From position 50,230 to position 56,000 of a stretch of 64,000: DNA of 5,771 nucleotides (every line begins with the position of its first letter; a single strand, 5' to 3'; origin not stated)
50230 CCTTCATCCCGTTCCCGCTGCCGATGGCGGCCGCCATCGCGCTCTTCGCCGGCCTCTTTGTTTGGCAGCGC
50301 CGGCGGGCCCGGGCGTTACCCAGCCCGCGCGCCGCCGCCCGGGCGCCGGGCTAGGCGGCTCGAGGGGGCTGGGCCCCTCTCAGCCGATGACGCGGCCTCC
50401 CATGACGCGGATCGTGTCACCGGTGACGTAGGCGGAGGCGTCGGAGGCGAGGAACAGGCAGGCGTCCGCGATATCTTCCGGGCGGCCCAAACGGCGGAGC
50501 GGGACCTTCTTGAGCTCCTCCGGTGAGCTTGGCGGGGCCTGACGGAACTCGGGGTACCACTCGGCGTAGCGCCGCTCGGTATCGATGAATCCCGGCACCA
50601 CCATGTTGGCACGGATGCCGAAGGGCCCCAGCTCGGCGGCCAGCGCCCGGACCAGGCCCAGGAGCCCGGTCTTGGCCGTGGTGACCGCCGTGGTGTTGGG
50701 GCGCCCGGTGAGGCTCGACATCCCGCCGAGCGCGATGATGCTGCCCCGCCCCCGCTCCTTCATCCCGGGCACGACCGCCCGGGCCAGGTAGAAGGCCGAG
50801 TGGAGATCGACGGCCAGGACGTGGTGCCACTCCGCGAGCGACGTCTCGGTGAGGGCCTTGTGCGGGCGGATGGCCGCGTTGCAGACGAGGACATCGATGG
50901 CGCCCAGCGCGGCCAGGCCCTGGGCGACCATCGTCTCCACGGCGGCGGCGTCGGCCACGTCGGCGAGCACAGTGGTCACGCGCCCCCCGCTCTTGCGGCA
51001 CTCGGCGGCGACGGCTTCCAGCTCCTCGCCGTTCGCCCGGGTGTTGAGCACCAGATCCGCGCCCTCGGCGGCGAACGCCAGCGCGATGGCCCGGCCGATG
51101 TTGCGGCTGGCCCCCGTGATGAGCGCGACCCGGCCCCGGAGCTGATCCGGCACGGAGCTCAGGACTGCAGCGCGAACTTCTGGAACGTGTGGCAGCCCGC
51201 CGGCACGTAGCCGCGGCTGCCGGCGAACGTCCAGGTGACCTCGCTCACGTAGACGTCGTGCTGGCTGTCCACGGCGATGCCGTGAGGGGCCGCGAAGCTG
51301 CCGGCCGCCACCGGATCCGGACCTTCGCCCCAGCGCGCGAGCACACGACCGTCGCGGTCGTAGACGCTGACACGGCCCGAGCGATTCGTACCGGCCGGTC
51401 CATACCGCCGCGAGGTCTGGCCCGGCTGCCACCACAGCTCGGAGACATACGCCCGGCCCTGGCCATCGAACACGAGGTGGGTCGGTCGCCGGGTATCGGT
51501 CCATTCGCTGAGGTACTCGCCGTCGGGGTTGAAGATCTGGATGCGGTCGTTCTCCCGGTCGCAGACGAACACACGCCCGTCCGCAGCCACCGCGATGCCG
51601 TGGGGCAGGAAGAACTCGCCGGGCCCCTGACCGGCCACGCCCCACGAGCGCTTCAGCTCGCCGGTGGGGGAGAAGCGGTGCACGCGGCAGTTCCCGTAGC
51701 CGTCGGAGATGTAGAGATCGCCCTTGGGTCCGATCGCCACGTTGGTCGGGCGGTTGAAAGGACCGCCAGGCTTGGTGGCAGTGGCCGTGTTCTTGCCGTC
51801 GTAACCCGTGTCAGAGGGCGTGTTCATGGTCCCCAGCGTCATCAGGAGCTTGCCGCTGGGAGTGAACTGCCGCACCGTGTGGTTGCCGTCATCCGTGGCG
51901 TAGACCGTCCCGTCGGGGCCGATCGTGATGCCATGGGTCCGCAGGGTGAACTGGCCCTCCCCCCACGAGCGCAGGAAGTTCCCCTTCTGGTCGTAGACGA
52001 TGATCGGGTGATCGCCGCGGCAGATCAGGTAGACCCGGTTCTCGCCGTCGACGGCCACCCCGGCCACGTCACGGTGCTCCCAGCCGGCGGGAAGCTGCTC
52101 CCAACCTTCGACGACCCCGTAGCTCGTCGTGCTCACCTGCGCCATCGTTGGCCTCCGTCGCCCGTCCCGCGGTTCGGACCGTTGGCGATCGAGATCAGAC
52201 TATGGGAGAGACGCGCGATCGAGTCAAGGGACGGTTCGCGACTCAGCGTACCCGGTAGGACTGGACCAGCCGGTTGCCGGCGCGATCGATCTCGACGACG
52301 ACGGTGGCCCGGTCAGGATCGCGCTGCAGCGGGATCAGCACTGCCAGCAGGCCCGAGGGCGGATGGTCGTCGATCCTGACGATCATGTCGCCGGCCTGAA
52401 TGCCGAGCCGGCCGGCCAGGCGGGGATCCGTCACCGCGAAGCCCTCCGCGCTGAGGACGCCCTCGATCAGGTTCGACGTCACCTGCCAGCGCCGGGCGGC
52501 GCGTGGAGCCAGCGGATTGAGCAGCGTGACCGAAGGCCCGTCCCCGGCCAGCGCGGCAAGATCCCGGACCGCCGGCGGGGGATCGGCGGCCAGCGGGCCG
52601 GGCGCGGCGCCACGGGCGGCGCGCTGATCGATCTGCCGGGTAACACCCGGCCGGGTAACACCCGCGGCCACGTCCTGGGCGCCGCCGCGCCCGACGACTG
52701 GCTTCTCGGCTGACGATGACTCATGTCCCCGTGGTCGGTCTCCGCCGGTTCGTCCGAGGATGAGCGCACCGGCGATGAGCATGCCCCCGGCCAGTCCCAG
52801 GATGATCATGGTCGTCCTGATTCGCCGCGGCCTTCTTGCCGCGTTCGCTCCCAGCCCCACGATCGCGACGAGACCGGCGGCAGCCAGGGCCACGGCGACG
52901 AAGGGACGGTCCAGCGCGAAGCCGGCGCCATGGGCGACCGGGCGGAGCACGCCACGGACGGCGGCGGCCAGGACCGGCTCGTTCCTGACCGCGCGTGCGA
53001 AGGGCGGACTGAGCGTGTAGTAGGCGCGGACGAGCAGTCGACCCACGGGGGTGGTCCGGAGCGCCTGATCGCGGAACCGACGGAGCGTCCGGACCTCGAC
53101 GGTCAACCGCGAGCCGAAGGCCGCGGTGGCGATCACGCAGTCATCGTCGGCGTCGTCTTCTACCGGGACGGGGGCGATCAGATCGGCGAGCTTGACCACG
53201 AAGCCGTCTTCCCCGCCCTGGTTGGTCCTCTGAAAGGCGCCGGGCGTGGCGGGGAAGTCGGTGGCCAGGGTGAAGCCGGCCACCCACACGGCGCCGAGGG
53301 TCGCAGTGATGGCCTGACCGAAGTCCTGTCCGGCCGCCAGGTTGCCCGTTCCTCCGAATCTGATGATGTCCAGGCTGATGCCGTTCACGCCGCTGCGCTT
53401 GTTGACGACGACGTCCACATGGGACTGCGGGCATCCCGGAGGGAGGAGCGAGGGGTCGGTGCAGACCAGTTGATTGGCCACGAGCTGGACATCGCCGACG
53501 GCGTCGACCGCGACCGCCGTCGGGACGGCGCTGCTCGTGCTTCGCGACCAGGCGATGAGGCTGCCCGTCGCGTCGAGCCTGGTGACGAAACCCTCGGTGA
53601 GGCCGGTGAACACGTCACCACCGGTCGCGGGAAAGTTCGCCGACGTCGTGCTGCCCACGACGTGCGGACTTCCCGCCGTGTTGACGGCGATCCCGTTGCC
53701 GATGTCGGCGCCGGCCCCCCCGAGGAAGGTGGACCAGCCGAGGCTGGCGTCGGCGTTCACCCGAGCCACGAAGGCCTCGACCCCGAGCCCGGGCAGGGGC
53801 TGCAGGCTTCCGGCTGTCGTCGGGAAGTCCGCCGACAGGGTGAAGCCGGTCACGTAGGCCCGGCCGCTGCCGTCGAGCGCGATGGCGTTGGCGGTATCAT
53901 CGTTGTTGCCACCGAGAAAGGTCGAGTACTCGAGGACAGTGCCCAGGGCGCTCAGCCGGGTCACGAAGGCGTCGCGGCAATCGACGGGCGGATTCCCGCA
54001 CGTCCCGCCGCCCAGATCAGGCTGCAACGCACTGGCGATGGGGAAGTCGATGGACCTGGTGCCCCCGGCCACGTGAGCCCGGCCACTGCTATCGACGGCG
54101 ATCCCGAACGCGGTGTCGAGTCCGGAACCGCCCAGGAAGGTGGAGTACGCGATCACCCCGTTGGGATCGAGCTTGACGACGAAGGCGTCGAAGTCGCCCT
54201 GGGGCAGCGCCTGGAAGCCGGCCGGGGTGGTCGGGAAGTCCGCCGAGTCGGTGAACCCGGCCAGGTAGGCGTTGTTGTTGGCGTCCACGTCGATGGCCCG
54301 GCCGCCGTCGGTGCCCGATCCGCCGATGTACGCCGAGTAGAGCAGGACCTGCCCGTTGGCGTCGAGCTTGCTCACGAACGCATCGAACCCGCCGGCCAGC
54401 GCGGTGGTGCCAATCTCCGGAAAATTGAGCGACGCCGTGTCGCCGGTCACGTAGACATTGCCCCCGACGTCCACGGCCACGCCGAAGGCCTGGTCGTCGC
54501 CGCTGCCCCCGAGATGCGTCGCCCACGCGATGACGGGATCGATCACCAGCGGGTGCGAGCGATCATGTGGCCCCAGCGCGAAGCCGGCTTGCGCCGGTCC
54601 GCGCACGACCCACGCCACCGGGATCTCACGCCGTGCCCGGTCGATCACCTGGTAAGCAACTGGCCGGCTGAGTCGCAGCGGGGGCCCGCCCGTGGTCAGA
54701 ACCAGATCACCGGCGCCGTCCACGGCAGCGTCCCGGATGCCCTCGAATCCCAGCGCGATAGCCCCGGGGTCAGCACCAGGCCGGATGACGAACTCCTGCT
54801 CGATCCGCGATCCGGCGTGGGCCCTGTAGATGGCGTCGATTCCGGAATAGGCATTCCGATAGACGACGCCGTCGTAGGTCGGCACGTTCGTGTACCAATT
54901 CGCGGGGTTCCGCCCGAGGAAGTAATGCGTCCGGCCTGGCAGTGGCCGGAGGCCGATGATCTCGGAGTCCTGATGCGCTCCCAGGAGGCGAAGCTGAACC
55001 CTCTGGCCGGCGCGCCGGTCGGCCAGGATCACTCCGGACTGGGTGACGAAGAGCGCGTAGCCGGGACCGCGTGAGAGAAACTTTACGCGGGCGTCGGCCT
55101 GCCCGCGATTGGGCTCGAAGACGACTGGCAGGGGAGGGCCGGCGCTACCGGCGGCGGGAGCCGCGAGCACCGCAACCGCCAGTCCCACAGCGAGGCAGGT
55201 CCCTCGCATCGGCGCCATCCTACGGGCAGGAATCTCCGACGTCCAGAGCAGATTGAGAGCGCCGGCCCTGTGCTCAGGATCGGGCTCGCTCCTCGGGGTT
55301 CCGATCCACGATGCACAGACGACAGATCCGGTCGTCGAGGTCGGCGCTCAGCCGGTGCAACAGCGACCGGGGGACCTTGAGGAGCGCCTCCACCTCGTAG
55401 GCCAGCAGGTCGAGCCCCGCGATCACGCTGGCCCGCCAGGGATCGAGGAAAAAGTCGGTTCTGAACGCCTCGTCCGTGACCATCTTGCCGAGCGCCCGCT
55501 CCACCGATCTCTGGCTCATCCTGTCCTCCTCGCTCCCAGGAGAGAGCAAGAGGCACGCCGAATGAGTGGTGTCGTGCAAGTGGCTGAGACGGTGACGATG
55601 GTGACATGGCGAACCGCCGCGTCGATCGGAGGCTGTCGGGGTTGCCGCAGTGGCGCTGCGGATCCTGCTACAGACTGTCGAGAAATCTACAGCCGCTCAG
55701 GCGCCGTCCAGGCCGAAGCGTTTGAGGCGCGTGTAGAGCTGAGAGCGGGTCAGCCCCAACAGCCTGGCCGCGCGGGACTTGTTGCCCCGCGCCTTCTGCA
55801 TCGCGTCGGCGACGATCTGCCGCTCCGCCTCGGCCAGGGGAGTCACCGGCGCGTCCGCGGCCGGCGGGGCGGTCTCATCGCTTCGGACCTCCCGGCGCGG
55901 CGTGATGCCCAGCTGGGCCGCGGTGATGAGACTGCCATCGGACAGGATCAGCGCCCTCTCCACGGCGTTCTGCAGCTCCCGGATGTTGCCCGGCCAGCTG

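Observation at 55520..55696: Candidate sigma54 promoter plus upstream inverted and direct repeats between the EBP gene and the 81-aa ORF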

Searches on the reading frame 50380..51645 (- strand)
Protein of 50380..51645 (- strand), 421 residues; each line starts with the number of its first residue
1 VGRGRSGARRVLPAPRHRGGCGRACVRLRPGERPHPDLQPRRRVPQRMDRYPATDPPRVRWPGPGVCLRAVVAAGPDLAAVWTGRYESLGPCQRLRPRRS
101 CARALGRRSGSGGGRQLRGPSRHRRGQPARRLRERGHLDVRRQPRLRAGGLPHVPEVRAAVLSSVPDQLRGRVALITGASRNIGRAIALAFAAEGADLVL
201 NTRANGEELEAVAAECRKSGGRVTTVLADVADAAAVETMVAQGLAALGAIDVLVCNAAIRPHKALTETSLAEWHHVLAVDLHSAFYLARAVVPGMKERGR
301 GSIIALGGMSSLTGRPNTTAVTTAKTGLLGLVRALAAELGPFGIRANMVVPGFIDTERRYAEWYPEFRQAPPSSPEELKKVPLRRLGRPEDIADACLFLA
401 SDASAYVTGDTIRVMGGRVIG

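Call 37: search_protein_families(library=pfam, proteins=[window:50380-51645:-], max_evalue=0.001)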
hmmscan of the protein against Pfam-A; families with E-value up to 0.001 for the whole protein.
window:50380-51645:- (421 aa): 4 families
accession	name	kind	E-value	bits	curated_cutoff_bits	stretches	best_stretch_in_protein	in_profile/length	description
PF13561.12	adh_short_C2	-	5.3e-58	196.8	27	1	178-417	1-234/236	Enoyl-(Acyl carrier protein) reductase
PF00106.31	adh_short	-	3.8e-45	154.2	26.6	1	172-358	1-186/195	short chain dehydrogenase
PF08659.16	KR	-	3.8e-11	43.7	22.6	1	174-332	3-160/180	KR domain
PF23441.1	SDR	-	1.4e-10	41.4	27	1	218-418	58-255/258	SDR-like rossmann domain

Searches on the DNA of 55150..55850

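Call 33: search_rna_families(source=window, start=55150, end=55850, threshold=evalue, max_evalue=1)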
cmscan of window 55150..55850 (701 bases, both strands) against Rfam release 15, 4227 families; matches with E-value up to 1: 0.
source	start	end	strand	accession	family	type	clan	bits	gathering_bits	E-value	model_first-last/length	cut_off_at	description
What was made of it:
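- There is no Rfam match (call 33).
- Tried and rejected: Nothing found (call 33).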
